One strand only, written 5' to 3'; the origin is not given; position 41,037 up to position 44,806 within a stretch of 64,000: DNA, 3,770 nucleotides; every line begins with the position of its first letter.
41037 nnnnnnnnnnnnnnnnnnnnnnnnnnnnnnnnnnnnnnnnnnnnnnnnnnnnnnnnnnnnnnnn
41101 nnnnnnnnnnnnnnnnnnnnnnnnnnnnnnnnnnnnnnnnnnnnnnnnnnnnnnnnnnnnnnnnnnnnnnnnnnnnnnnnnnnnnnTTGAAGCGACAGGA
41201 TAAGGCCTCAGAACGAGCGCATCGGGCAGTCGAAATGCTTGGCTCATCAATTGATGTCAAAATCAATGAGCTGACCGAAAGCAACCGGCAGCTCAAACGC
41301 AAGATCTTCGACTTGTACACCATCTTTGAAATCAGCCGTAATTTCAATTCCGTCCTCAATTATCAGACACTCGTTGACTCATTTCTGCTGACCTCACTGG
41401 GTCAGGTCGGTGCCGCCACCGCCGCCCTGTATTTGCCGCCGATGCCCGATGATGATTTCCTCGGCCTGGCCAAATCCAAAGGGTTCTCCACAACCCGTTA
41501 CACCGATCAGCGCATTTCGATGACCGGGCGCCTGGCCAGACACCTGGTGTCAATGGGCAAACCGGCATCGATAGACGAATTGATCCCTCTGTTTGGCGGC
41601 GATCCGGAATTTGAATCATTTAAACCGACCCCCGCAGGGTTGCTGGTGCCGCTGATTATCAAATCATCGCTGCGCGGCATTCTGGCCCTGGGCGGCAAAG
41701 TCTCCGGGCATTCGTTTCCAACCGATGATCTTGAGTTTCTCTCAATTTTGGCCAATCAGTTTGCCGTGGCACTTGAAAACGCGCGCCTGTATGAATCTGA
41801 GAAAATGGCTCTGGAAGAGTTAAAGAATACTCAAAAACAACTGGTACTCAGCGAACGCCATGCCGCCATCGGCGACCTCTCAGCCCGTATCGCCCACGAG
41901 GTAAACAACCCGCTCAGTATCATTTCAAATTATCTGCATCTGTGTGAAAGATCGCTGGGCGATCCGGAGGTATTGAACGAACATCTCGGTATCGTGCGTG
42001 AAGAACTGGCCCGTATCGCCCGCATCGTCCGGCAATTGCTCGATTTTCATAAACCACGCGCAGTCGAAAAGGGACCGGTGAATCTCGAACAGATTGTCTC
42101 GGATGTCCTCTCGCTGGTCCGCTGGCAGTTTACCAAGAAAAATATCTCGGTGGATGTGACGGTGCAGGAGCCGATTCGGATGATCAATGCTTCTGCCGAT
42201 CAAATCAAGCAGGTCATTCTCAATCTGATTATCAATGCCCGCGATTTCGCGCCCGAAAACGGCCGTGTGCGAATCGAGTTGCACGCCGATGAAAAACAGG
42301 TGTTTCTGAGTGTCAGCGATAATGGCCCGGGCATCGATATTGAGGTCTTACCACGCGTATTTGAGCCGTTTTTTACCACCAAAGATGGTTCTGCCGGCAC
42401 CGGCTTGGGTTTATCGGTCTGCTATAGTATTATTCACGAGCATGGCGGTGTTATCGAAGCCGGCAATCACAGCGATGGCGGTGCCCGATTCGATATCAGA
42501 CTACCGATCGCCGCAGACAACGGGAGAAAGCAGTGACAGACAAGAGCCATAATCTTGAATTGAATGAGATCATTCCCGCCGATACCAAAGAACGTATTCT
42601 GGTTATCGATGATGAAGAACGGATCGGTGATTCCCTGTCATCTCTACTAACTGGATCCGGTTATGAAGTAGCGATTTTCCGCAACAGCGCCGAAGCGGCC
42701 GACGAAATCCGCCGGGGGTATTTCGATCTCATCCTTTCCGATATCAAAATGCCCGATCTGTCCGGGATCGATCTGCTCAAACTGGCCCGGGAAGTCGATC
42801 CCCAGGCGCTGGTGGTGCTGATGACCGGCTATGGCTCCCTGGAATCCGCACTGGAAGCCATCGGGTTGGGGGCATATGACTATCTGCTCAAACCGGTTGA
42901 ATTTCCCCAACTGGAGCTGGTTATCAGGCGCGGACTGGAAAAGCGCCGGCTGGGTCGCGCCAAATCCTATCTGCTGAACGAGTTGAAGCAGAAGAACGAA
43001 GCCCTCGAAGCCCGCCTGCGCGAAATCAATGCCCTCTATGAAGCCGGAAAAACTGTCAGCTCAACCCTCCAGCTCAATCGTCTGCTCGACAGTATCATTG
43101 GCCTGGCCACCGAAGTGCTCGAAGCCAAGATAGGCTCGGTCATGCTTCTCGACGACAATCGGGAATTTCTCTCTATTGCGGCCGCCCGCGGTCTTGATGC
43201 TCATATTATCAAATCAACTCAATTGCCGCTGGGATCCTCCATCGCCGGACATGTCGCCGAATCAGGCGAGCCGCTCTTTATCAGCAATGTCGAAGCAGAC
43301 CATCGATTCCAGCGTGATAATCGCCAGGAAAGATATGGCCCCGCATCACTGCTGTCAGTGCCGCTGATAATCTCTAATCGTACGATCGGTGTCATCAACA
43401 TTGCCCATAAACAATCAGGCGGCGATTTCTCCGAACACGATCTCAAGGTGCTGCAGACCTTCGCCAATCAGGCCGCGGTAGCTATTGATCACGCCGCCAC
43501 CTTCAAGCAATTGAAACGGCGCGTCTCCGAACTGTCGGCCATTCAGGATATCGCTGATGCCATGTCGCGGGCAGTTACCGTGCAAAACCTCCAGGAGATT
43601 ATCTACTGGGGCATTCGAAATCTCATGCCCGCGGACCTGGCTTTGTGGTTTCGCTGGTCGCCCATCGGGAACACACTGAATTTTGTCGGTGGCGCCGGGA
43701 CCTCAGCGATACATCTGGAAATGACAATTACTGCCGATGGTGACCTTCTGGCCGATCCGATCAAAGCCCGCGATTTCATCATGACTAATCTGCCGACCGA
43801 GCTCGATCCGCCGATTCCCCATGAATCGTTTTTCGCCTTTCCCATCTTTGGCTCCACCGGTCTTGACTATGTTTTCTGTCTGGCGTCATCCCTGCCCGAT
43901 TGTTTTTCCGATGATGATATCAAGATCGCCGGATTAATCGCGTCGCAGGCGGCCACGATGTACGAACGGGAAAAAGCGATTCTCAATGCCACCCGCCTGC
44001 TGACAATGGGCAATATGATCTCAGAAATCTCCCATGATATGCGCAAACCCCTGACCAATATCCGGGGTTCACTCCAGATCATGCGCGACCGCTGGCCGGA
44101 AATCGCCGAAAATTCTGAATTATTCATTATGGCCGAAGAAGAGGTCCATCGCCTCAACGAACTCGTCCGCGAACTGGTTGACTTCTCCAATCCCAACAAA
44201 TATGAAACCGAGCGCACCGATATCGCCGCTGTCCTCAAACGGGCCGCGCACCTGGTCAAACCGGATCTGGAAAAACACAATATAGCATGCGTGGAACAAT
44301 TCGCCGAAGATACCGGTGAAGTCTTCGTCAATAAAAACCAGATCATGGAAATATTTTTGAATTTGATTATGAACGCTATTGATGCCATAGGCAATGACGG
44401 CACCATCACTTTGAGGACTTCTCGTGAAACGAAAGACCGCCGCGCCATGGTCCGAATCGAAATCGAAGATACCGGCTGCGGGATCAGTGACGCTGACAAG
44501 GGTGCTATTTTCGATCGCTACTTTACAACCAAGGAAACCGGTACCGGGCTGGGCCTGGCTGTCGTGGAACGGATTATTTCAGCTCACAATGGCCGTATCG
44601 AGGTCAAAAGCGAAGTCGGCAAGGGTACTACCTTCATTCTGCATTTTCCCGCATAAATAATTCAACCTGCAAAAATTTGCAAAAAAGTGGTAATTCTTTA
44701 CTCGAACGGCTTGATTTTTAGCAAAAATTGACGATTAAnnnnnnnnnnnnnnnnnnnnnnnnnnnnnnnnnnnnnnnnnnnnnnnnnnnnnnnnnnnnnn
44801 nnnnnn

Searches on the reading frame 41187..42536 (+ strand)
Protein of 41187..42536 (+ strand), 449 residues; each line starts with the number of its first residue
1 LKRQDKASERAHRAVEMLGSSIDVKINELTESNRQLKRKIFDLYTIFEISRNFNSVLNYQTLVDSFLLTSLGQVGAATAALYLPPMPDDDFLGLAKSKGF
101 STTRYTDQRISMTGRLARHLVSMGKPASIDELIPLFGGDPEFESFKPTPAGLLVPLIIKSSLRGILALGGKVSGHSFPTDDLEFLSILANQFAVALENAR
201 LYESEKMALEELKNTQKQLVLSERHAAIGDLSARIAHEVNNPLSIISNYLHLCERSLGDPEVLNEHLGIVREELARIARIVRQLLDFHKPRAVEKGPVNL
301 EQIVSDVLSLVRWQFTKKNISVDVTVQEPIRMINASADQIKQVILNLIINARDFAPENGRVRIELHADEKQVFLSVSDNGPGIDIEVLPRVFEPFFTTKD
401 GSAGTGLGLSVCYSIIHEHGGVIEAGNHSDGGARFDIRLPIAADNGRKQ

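Call 5: search_protein_families(library=ncbifam, proteins=[window:41187-42536:+], max_evalue=0.01)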
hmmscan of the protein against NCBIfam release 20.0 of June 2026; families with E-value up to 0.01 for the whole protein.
window:41187-42536:+ (449 aa): 91 families (the best 25 are shown)
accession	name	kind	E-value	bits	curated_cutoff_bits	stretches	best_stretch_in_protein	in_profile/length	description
NF008468.0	PRK11360.1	equivalog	9.3e-64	215.8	646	1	211-445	379-612/616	two-component system sensor histidine kinase AtoS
NF007688.0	PRK10364.1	equivalog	1.4e-49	169.1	479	1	210-445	222-455/460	two-component system sensor histidine kinase ZraS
NF010411.0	PRK13837.1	equivalog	1.6e-48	165.4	647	1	160-443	389-677/828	two-component system VirA-like sensor kinase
NF052574.1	HisKinEspCMyxo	equivalog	4.4e-41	140.9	1200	1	213-444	402-640/785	serine histidine kinase EspC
NF053867.1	SprKinKinDBac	equivalog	2.2e-39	135.3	775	1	227-443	285-499/500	sporulation kinase KinD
NF046044.1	PnpS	equivalog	5.2e-38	131.1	400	1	233-440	175-390/390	two-component system histidine kinase PnpS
NF046020.1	HisKinCckABruc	equivalog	4.4e-37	127.4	1000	1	209-442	461-708/868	cell cycle histidine kinase CckA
NF038348.1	T2SS_HK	subfamily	4.8e-37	127.6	450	2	275-441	409-573/574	histidine kinase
NF046026.1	HisKinCckACaul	equivalog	1e-36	126.3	1000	1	210-445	284-536/678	cell cycle histidine kinase CckA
NF047466.1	hybrid_RR_LvrB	exception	1.1e-36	126.8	500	1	203-441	127-376/377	hybrid histidine kinase/response regulator LvrB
NF047497.1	HK_LIC_12097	equivalog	9.2e-35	120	500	1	221-441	143-366/367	LIC_12097 family sensor histidine kinase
NF010076.0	PRK13557.1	subfamily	2.3e-34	118.8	631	1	214-445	149-398/540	histidine kinase famiy protein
NF052573.1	HisKinEspAMyxo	equivalog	8.3e-34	116.7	1400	1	210-442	366-612/755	serine histidine kinase EspA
NF008312.0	PRK11100.1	equivalog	9.3e-34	117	356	1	204-441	231-474/477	two-component system sensor histidine kinase CreC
NF033092.0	HK_WalK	equivalog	1.6e-33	116.2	725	1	232-441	376-594/594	cell wall metabolism sensor histidine kinase WalK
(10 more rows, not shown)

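Call 6: search_protein_families(library=pfam, proteins=[window:41187-42536:+], max_evalue=0.01)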
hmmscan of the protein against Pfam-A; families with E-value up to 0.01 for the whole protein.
window:41187-42536:+ (449 aa): 6 families
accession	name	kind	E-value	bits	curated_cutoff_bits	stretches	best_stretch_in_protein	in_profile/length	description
PF02518.31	HATPase_c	-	8.3e-28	97.5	26.4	1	337-441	3-109/111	Histidine kinase-, DNA gyrase B-, and HSP90-like ATPase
PF00512.31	HisKA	-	4.3e-13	49.5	26.9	1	229-290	3-63/66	His Kinase A (phospho-acceptor) domain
PF13492.12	GAF_3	-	1.1e-06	29.6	27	1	140-198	73-129/129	GAF domain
PF13185.12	GAF_2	-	1.4e-06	29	28.6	1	97-197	36-136/136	GAF domain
PF01590.32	GAF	-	1.3e-05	26.1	22.4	1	73-196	16-133/133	GAF domain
PF13581.12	HATPase_c_2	-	0.00047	20.6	27.4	1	344-409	40-104/127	Histidine kinase-like ATPase domain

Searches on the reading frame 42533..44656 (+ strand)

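Call 5: search_protein_families(library=ncbifam, proteins=[window:42533-44656:+], max_evalue=0.01)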
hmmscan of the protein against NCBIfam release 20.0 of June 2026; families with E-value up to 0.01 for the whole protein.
window:42533-44656:+ (707 aa): 161 families (the best 25 are shown)
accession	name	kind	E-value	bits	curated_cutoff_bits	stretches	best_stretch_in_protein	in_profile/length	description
NF008468.0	PRK11360.1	equivalog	1.1e-61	209.1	646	1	477-706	381-607/616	two-component system sensor histidine kinase AtoS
NF007688.0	PRK10364.1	equivalog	4.5e-53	180.6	479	1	481-706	229-450/460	two-component system sensor histidine kinase ZraS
NF052574.1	HisKinEspCMyxo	equivalog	9e-44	149.8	1200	2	483-707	408-637/785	serine histidine kinase EspC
NF046044.1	PnpS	equivalog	3.4e-39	135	400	1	495-706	173-390/390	two-component system histidine kinase PnpS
NF010411.0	PRK13837.1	equivalog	5.2e-39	133.9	647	1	481-706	439-674/828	two-component system VirA-like sensor kinase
TIGR02956.1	TMAO_torS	equivalog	2.7e-36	125.1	676.5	2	498-706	470-681/967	TMAO reductase system sensor histidine kinase/response regulator TorS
NF047466.1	hybrid_RR_LvrB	exception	9.2e-36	123.8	500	2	476-706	136-375/377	hybrid histidine kinase/response regulator LvrB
NF010076.0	PRK13557.1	subfamily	1.5e-35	122.6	631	2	479-707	150-394/540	histidine kinase famiy protein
TIGR02966.1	phoR_proteo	equivalog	2.9e-35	121.9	334.2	1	494-705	116-333/333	phosphate regulon sensor histidine kinase PhoR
NF011874.0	PRK15347.1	equivalog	5.6e-35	120.6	852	2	496-706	402-613/921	two component system sensor kinase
NF046026.1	HisKinCckACaul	equivalog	1.3e-34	119.4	1000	2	480-706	290-531/678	cell cycle histidine kinase CckA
NF046020.1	HisKinCckABruc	equivalog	1.8e-34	118.7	1000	2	480-706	468-706/868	cell cycle histidine kinase CckA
NF045911.1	TCSHisKinNblS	equivalog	2e-34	118.9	1000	1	493-704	389-617/621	two-component system sensor histidine kinase NblS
NF053867.1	SprKinKinDBac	equivalog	1.5e-33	116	775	1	479-706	273-496/500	sporulation kinase KinD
NF052573.1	HisKinEspAMyxo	equivalog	2.2e-33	115.3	1400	2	478-705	369-609/755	serine histidine kinase EspA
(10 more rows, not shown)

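Call 6: search_protein_families(library=pfam, proteins=[window:42533-44656:+], max_evalue=0.01)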
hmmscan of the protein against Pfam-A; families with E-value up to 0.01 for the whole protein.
window:42533-44656:+ (707 aa): 7 families
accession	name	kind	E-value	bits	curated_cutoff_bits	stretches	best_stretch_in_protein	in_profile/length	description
PF13185.12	GAF_2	-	8.6e-29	100.9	28.6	1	180-319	3-136/136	GAF domain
PF02518.31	HATPase_c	-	1.5e-25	90.2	26.4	1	601-706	3-108/111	Histidine kinase-, DNA gyrase B-, and HSP90-like ATPase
PF00072.30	Response_reg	-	4e-24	85.3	30.2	1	22-130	1-109/111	Response regulator receiver domain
PF01590.32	GAF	-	2.8e-22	80.1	22.4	1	181-318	2-133/133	GAF domain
PF13492.12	GAF_3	-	3.8e-17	63.3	27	1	184-320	5-129/129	GAF domain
PF00512.31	HisKA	-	1e-11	45.1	26.9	1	492-553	2-62/66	His Kinase A (phospho-acceptor) domain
PF14501.12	HATPase_c_5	-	0.00025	21.4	22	1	601-694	3-91/102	GHKL domain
